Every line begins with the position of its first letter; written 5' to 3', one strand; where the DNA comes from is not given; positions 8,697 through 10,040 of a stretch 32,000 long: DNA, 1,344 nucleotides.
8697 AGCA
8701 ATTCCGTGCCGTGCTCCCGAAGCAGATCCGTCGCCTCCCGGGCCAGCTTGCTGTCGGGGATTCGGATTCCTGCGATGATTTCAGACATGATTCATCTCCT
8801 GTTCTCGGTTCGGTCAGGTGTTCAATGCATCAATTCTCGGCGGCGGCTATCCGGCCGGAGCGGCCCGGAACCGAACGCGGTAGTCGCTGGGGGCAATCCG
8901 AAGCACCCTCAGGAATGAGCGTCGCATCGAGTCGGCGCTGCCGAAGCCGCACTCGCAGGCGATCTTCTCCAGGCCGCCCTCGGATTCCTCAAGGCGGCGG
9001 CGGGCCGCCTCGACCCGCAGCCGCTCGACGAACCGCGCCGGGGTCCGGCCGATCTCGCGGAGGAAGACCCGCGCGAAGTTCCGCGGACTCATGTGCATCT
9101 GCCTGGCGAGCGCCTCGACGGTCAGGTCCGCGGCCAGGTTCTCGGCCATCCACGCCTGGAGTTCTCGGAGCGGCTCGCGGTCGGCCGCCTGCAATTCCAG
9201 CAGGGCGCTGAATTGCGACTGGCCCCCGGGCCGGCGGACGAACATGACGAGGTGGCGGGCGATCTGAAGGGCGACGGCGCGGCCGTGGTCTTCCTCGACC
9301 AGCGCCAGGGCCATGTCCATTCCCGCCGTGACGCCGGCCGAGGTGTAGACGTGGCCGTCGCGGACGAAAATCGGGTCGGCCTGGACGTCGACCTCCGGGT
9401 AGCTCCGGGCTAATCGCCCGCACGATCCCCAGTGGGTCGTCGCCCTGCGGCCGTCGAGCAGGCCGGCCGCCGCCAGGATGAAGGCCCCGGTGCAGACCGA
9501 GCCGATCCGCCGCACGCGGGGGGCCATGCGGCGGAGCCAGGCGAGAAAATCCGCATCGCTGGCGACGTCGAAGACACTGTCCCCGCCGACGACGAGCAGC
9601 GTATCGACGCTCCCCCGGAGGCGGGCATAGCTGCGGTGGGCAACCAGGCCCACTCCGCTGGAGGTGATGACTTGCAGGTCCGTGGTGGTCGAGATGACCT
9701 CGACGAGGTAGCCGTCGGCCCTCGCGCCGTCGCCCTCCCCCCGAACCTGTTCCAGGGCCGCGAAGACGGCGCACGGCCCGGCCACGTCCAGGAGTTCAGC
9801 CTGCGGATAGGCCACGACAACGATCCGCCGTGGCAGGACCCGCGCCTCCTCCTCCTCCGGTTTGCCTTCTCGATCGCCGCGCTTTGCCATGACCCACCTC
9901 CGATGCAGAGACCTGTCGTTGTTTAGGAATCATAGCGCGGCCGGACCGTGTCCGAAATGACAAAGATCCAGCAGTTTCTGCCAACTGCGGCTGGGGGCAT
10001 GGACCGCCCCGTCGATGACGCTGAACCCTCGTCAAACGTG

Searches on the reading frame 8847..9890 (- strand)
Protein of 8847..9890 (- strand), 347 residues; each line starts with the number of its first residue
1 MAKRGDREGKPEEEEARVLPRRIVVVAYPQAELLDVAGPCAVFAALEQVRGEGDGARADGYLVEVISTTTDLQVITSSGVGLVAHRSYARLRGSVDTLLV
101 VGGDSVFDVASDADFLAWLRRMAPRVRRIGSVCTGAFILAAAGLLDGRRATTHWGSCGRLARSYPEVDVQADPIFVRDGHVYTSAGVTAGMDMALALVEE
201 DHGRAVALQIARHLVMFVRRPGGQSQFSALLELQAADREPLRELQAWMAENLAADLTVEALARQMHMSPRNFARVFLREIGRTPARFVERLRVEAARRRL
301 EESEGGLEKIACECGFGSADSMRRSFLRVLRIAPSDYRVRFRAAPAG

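Call 93: search_protein_families(library=pfam, proteins=[window:8847-9890:-], max_evalue=0.0001)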
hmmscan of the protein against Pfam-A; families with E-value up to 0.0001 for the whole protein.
window:8847-9890:- (347 aa): 3 families
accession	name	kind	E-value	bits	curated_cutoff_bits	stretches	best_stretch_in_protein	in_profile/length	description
PF01965.30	DJ-1_PfpI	-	9.2e-24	84.6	26.6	1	22-200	2-165/165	DJ-1/PfpI family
PF12833.13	HTH_18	-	9.3e-21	74.4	33.6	1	261-338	1-78/80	Helix-turn-helix domain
PF00165.29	HTH_AraC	-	7.2e-10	39.2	26.6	1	248-287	1-40/42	Bacterial regulatory helix-turn-helix proteins, AraC family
